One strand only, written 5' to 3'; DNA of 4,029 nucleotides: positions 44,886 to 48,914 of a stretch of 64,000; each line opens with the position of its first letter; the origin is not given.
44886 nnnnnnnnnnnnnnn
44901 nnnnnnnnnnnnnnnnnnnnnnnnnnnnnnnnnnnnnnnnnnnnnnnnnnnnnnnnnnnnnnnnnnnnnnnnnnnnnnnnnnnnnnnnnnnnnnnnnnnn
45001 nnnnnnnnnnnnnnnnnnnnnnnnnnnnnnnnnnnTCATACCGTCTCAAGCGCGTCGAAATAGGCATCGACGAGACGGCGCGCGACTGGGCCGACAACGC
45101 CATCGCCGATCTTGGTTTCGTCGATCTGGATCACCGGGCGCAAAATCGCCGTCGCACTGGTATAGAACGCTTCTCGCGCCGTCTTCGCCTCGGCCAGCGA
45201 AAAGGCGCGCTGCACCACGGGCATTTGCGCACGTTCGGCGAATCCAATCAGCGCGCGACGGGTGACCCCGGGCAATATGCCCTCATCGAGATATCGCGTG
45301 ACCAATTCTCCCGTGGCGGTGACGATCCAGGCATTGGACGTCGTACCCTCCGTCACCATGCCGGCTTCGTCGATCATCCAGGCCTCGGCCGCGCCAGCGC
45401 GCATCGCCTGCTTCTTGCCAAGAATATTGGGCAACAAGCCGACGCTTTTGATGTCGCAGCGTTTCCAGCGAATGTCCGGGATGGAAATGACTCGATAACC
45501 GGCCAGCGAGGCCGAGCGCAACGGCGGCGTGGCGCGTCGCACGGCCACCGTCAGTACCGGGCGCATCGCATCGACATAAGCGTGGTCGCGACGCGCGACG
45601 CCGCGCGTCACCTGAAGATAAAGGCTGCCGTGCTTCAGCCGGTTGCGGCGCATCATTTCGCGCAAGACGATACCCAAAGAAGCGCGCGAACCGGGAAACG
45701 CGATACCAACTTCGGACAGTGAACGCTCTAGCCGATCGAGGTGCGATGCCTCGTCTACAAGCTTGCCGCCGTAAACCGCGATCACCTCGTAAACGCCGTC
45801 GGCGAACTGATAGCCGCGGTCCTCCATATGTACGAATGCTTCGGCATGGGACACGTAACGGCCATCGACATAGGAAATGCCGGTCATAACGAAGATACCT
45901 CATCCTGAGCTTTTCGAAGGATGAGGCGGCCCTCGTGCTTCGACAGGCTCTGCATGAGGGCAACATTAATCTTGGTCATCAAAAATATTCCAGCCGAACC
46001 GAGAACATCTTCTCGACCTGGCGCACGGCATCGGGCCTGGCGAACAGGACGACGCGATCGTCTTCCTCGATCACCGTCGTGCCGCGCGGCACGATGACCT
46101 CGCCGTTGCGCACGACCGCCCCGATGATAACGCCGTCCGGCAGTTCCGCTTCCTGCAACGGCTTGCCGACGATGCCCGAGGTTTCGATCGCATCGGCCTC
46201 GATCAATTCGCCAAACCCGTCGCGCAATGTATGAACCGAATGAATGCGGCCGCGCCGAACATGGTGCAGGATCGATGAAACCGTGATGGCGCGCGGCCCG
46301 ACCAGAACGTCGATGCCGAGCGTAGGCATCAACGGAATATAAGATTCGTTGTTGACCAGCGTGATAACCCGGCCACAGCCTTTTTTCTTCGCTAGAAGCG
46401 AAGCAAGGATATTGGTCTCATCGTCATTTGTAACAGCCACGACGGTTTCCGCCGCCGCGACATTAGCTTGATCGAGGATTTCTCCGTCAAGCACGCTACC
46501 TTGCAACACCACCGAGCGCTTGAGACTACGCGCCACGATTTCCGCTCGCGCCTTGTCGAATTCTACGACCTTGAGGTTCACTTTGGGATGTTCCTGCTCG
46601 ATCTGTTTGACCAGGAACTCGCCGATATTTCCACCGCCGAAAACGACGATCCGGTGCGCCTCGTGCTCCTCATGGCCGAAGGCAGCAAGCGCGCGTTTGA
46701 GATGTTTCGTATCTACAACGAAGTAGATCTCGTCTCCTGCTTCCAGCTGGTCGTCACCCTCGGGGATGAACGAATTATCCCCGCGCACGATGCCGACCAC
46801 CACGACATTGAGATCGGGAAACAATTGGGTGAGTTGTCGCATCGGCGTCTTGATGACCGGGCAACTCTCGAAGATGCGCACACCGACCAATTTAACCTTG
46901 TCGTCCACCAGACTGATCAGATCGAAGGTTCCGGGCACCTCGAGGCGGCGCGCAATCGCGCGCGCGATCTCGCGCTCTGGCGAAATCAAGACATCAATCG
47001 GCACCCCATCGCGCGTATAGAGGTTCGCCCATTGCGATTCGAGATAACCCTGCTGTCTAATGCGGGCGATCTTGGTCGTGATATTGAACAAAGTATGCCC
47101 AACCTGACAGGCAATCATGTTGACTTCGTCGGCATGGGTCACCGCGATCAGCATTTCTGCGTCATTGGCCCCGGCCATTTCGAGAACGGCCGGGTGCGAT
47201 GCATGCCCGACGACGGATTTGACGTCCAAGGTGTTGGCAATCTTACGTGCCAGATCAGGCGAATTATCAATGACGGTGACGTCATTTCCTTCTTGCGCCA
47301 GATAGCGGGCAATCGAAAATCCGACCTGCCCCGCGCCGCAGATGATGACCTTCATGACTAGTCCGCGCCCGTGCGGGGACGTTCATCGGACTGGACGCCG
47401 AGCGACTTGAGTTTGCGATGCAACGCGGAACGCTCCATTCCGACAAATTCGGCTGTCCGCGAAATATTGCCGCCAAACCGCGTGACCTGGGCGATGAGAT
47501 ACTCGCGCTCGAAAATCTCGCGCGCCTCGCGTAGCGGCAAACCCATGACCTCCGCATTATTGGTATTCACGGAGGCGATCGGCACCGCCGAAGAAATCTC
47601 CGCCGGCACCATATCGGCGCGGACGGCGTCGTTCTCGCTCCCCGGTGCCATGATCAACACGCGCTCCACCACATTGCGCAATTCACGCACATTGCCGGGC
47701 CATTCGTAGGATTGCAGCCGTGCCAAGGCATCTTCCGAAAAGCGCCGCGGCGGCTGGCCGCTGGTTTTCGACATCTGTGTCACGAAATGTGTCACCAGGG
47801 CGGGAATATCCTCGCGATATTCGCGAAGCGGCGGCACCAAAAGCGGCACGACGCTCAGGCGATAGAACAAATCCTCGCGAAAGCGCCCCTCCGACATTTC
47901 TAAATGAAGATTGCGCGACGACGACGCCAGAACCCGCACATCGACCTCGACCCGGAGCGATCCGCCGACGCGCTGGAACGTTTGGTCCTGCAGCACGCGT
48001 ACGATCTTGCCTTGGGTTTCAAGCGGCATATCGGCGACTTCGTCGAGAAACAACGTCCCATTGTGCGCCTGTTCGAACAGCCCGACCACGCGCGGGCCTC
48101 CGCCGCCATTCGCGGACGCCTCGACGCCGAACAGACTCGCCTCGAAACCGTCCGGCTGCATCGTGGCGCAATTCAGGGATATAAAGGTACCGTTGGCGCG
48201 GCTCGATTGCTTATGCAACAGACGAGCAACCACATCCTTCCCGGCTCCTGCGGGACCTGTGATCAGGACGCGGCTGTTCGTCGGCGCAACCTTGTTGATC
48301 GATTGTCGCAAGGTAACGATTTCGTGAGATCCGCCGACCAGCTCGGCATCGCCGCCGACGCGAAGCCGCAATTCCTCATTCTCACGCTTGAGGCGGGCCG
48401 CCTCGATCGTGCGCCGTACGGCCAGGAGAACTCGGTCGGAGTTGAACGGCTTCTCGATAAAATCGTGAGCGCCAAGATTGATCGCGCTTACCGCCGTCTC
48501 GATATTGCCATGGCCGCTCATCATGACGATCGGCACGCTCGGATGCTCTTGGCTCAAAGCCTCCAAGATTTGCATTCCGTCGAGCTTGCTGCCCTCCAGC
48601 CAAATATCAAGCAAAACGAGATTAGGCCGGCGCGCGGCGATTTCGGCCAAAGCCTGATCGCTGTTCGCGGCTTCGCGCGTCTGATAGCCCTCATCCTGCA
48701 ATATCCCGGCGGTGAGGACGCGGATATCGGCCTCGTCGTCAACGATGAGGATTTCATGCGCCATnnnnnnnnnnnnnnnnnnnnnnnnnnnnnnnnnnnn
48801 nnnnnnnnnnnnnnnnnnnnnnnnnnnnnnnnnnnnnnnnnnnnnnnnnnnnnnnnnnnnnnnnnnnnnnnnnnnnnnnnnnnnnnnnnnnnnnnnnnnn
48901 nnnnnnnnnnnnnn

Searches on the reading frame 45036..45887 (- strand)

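Call 47: search_protein_families(library=pfam, proteins=[window:45036-45887:-], max_evalue=0.00001)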
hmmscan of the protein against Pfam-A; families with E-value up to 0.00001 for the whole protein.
window:45036-45887:- (283 aa): 1 family
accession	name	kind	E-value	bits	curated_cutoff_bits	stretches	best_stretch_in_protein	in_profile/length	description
PF01063.24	Aminotran_4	-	4.9e-43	148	28.5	1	31-255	1-223/223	Amino-transferase class IV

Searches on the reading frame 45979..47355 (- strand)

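Call 47: search_protein_families(library=pfam, proteins=[window:45979-47355:-], max_evalue=0.00001)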
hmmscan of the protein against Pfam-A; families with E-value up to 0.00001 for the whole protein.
window:45979-47355:- (458 aa): 8 families
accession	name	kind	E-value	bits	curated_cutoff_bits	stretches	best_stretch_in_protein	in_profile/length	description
PF02254.24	TrkA_N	-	6e-47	159.2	23.8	2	3-117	1-109/116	TrkA-N domain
PF02080.26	TrkA_C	-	3.2e-28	97.9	27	2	390-451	7-70/71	TrkA-C domain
PF03435.24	Sacchrp_dh_NADP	-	2.5e-08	34.8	25.1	0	3-43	1-43/129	Saccharopine dehydrogenase NADP binding domain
PF13241.12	NAD_binding_7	-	4.7e-08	34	22.1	0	2-83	9-79/104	Putative NAD(P)-binding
PF03807.23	F420_oxidored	-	6.4e-07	30.3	21.6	0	4-49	4-50/94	NADP oxidoreductase coenzyme F420-dependent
PF01266.30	DAO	-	1.3e-06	28.6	27.9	1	2-36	1-35/353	FAD dependent oxidoreductase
PF13478.12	XdhC_C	-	2.4e-06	28.5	29.7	0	3-120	1-109/125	XdhC Rossmann domain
PF01210.29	NAD_Gly3P_dh_N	-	2.4e-06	28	23.1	0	2-60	1-59/158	NAD-dependent glycerol-3-phosphate dehydrogenase N-terminus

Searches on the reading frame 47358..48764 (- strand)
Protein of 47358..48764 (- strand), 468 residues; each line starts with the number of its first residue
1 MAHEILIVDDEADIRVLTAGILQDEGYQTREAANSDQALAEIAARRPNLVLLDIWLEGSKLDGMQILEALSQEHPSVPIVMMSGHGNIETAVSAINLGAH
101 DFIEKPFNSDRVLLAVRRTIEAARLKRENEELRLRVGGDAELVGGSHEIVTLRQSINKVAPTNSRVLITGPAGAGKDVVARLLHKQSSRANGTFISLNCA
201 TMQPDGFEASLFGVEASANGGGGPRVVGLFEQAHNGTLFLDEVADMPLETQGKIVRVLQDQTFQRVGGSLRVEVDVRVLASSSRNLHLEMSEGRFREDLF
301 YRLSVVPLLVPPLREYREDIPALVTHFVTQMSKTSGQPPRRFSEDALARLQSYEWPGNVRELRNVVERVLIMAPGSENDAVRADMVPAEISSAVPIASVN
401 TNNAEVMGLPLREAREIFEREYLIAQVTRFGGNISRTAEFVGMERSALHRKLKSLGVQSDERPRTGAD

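Call 47: search_protein_families(library=pfam, proteins=[window:47358-48764:-], max_evalue=0.00001)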
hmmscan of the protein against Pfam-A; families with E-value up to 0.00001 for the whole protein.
window:47358-48764:- (468 aa): 5 families
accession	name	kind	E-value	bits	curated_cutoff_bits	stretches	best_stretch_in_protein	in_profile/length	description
PF00158.32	Sigma54_activat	-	2.6e-53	180.6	20.2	1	143-308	2-167/168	Sigma-54 interaction domain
PF00072.30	Response_reg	-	7.2e-29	100.6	30.2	1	5-116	1-110/111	Response regulator receiver domain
PF25601.1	AAA_lid_14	-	1.5e-24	86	27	1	314-395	1-79/87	AAA+ ATPase lid domain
PF14532.12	Sigma54_activ_2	-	8e-23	81.6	25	1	143-313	1-138/138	Sigma-54 interaction domain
PF02954.25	HTH_8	-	2.3e-10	40.5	22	1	415-453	2-40/42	Bacterial regulatory protein, Fis family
